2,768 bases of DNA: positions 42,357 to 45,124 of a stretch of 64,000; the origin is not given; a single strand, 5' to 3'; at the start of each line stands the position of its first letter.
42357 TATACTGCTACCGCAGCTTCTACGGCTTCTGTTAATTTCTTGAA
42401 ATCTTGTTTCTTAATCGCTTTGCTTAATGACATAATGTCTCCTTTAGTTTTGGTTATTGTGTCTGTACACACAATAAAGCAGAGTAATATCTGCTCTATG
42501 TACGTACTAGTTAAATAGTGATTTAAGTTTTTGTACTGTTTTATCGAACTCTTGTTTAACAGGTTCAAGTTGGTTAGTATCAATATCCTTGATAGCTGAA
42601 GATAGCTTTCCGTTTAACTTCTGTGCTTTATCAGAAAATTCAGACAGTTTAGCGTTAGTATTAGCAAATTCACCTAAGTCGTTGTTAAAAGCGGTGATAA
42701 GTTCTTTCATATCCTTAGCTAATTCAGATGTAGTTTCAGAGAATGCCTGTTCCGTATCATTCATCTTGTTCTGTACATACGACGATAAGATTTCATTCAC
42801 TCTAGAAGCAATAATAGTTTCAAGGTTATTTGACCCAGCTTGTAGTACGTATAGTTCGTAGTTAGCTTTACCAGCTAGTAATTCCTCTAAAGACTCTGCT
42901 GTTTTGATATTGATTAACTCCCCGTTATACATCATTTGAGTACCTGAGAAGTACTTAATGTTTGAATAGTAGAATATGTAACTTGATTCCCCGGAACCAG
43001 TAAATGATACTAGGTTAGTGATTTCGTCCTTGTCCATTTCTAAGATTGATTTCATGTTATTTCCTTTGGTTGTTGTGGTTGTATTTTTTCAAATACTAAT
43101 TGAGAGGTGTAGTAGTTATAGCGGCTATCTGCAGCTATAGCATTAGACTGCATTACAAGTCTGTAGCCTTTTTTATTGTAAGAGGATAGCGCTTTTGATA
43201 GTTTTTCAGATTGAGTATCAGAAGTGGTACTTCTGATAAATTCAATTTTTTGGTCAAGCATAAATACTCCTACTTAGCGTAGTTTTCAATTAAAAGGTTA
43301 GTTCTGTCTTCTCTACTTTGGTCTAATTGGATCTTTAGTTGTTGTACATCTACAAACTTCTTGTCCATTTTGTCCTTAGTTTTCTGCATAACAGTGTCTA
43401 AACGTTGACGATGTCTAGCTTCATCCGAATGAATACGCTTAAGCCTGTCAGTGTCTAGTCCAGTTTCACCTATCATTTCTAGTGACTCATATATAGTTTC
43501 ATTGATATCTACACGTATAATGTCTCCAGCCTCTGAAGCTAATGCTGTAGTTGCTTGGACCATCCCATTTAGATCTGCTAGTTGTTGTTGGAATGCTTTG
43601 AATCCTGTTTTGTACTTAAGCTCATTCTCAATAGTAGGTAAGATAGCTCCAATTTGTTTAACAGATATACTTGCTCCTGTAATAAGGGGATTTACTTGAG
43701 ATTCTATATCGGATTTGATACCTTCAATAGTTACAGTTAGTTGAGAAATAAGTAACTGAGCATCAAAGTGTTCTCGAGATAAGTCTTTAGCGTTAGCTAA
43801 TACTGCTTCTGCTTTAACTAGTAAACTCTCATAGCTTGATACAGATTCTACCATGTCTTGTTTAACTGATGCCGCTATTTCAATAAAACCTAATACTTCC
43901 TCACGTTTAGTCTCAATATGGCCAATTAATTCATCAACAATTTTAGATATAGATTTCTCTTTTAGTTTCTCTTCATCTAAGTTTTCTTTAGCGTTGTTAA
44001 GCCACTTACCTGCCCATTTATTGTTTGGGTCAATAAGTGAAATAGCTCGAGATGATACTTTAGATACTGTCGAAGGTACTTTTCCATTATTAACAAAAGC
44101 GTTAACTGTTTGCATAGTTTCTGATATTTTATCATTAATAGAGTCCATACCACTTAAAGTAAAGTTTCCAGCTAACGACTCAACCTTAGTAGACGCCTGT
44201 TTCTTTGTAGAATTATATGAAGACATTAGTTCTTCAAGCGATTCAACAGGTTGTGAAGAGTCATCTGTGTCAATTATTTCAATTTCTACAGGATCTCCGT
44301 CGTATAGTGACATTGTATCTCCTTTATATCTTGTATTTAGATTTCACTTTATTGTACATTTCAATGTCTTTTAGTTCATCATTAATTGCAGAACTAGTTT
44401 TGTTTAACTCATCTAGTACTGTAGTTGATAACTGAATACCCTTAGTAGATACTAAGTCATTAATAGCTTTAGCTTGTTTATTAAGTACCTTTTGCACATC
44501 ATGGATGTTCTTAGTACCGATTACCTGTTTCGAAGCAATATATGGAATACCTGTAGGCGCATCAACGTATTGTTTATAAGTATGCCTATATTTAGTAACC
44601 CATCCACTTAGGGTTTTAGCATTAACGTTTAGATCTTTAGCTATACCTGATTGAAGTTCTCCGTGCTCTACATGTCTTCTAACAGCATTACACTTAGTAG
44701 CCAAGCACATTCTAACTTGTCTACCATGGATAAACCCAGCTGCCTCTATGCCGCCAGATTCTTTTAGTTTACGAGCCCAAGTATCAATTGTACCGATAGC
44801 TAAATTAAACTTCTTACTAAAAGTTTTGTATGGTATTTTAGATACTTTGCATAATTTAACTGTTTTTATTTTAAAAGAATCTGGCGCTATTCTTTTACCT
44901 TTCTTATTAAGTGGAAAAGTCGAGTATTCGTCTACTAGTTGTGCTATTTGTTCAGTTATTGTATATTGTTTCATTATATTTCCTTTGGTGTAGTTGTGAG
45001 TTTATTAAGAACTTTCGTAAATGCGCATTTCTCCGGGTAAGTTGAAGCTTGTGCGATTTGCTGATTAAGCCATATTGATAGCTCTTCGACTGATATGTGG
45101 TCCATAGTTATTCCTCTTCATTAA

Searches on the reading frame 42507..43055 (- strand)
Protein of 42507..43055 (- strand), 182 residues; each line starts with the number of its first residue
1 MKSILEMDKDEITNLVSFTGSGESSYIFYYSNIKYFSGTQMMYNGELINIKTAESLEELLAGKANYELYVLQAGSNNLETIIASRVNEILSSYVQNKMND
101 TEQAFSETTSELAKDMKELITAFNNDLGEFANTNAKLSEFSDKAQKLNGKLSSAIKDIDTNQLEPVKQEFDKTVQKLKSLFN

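Call 4: search_protein_families(library=pfam, proteins=[window:42507-43055:-], max_evalue=0.01)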
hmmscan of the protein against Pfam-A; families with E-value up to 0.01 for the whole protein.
window:42507-43055:- (182 aa): 3 families
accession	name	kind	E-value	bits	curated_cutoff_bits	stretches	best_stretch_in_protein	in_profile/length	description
PF20667.3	Sec10_N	-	0.001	19.6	27.4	1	89-170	17-102/118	Exocyst complex component Sec10, N-terminal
PF16043.11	DUF4795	-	0.0027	17.6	34.8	0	54-118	62-124/208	Domain of unknown function (DUF4795)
PF04799.18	Fzo_mitofusin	-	0.0032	17.4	27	1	78-154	80-155/161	fzo-like conserved region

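Call 5: search_protein_families(library=phrogs, proteins=[window:42507-43055:-], max_evalue=0.01)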
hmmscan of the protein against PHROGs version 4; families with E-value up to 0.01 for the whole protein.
window:42507-43055:- (182 aa): 0 families

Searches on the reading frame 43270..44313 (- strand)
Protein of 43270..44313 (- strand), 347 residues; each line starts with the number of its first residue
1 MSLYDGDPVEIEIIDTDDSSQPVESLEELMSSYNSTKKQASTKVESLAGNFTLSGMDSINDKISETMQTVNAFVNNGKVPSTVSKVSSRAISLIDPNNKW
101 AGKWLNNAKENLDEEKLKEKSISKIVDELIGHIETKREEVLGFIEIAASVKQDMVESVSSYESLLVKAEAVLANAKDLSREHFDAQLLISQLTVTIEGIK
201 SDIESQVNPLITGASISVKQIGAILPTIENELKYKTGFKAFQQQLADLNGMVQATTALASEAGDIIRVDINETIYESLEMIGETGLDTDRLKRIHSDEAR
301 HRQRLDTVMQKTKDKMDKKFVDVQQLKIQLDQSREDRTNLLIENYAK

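Call 9: search_protein_families(library=phrogs, proteins=[window:43270-44313:-], max_evalue=0.001)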
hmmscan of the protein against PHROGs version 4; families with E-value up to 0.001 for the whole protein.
window:43270-44313:- (347 aa): 0 families

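Call 32: search_protein_families(library=pfam, proteins=[window:43270-44313:-], max_evalue=0.01)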
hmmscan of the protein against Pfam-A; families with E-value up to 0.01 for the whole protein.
window:43270-44313:- (347 aa): 1 family
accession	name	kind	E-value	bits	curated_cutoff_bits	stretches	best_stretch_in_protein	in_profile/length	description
PF17027.11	Bromo_TP_like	-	0.0018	18.9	21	1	101-165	35-101/119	Histone-fold protein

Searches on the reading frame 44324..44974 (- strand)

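Call 9: search_protein_families(library=phrogs, proteins=[window:44324-44974:-], max_evalue=0.001)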
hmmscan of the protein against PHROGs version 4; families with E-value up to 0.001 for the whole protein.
window:44324-44974:- (216 aa): 1 family
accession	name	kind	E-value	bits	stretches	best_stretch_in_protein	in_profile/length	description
phrog_151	-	integration and excision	1.1e-07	31.8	1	20-76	118-174/582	transposase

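Call 32: search_protein_families(library=pfam, proteins=[window:44324-44974:-], max_evalue=0.01)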
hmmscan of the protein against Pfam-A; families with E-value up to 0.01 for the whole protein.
window:44324-44974:- (216 aa): 4 families
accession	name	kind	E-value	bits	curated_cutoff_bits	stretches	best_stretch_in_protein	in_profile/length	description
PF13518.12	HTH_28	-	1.3e-05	25.6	25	0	34-78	1-43/52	Helix-turn-helix domain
PF01527.26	HTH_Tnp_1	-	2.2e-05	25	24.1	1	94-133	12-49/75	Transposase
PF04218.19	CENP-B_N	-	0.0062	16.6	21.2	0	100-128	17-45/53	CENP-B N-terminal DNA-binding domain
PF13384.12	HTH_23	-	0.0082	16.4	24.6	0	93-130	6-42/50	Homeodomain-like domain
